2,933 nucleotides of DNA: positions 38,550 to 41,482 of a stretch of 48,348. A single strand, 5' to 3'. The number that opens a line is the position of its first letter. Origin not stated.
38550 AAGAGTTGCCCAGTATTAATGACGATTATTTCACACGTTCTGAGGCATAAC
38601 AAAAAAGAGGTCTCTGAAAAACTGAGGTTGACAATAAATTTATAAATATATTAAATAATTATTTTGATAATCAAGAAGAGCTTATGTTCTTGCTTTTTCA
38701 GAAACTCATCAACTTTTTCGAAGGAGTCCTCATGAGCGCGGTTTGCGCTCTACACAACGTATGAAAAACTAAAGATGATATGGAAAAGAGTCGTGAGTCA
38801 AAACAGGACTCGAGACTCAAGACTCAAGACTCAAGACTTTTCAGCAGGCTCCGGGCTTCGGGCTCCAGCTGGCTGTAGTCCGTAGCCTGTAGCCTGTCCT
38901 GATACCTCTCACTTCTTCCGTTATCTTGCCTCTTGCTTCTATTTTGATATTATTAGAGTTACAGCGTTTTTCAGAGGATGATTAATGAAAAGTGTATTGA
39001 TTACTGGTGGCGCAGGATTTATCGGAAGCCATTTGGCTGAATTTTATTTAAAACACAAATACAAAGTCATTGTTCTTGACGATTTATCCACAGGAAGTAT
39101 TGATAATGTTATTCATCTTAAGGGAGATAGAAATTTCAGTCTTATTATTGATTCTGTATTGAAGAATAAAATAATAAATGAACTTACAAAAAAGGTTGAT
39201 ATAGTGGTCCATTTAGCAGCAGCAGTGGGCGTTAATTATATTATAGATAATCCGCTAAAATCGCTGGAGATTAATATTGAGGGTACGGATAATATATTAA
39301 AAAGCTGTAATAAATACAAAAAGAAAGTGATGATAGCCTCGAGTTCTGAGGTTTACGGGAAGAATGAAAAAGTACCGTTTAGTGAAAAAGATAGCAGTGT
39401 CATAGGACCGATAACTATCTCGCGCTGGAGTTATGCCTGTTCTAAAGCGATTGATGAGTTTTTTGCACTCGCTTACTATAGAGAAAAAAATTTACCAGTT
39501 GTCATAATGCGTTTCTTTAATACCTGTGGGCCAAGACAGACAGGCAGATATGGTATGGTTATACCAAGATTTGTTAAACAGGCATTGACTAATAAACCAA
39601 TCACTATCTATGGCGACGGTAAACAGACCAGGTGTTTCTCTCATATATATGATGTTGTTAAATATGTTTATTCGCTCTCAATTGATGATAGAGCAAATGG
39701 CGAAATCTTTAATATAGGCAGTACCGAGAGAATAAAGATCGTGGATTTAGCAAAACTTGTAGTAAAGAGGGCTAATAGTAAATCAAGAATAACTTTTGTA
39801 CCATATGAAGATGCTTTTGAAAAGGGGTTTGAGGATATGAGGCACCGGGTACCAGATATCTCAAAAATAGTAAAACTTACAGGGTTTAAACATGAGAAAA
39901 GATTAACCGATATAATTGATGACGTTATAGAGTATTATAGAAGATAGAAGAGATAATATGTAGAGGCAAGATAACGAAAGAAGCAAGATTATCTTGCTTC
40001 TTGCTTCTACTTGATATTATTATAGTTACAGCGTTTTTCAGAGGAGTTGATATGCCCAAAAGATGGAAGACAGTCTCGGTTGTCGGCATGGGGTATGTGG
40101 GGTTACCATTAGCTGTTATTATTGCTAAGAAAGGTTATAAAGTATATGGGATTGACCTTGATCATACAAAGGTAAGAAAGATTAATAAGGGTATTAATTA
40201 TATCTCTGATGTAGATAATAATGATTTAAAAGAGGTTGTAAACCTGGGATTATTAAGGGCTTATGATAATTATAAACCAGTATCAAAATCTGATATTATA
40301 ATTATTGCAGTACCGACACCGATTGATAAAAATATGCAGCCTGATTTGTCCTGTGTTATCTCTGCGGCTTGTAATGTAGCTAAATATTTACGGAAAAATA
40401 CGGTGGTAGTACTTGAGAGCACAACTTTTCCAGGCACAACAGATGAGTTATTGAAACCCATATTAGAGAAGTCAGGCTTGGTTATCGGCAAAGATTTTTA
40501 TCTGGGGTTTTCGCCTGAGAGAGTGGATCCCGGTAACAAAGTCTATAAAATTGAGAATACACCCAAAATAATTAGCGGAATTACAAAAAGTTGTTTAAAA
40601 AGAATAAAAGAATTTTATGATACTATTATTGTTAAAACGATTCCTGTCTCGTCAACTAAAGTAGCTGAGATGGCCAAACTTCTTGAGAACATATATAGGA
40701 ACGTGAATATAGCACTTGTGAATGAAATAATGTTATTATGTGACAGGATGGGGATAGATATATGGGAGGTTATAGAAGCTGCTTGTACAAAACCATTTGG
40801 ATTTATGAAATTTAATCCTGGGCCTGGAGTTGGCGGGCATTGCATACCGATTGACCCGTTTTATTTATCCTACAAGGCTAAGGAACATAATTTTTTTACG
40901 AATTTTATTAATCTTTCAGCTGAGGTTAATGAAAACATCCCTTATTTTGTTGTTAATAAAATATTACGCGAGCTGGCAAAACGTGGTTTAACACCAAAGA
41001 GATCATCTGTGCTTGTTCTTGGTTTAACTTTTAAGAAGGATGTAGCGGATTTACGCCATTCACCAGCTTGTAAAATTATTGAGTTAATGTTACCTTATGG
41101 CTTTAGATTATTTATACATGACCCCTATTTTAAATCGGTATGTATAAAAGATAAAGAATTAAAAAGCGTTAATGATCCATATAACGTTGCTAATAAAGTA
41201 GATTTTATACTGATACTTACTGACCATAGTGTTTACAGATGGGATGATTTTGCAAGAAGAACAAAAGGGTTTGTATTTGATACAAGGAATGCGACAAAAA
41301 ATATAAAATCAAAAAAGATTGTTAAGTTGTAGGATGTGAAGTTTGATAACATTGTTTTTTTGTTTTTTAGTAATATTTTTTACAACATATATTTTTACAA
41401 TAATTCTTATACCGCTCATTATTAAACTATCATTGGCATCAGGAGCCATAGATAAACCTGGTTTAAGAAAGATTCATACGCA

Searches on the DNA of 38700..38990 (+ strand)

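Call 31: search_dna_similar(query=window:38700-38990:+, collection=plasmids, mode=distant, max_evalue=0.01)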
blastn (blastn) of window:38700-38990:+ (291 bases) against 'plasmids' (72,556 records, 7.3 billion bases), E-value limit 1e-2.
No match.

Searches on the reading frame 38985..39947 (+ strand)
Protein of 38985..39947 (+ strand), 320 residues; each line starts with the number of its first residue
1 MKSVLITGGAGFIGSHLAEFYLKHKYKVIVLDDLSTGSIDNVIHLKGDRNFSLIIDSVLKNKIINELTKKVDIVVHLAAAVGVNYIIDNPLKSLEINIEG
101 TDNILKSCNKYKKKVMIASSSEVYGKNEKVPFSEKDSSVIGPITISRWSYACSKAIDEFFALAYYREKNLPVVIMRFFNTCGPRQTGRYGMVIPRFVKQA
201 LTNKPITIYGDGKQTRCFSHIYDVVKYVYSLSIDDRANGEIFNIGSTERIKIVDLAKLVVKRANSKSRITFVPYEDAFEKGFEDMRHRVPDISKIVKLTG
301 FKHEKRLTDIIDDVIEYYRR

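Call 15: search_protein_families(library=pfam, proteins=[window:38985-39947:+])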
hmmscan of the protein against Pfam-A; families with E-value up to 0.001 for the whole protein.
window:38985-39947:+ (320 aa): 6 families
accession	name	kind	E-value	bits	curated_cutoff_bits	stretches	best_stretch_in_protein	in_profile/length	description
PF16363.11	GDP_Man_Dehyd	-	2.1e-53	182.3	27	1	5-313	1-331/332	GDP-mannose 4,6 dehydratase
PF01370.27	Epimerase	-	4.4e-50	170.8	20.9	1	4-245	1-240/240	NAD dependent epimerase/dehydratase family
PF02719.21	Polysacc_synt_2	-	1.3e-22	80.8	20.2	2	4-121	1-128/293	Polysaccharide biosynthesis protein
PF07993.18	NAD_binding_4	-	8.3e-17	61.6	20.1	1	59-189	77-216/258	Male sterility protein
PF01073.25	3Beta_HSD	-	5.9e-15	55.5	22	1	5-222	1-217/280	3-beta hydroxysteroid dehydrogenase/isomerase family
PF04321.23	RmlD_sub_bind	-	9.3e-11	41.8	27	1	3-273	2-242/287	RmlD substrate binding domain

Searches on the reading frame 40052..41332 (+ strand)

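Call 15: search_protein_families(library=pfam, proteins=[window:40052-41332:+])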
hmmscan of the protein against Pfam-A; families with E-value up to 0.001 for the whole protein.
window:40052-41332:+ (426 aa): 6 families
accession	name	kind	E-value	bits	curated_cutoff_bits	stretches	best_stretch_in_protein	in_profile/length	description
PF03721.20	UDPG_MGDP_dh_N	-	5.2e-46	157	27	1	7-185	2-184/187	UDP-glucose/GDP-mannose dehydrogenase family, NAD binding domain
PF00984.24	UDPG_MGDP_dh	-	2.2e-32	111.4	25.4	1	204-294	2-93/94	UDP-glucose/GDP-mannose dehydrogenase family, central domain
PF03720.21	UDPG_MGDP_dh_C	-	1.6e-22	80.2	30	1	321-416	1-102/103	UDP-glucose/GDP-mannose dehydrogenase family, UDP binding domain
PF03446.21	NAD_binding_2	-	9.7e-08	32.6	21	1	8-141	2-111/161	NAD binding domain of 6-phosphogluconate dehydrogenase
PF01210.29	NAD_Gly3P_dh_N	-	3e-05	24.5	23.1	1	8-100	2-90/158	NAD-dependent glycerol-3-phosphate dehydrogenase N-terminus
PF02737.24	3HCDH_N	-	9.6e-05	22.8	22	1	7-88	1-87/180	3-hydroxyacyl-CoA dehydrogenase, NAD binding domain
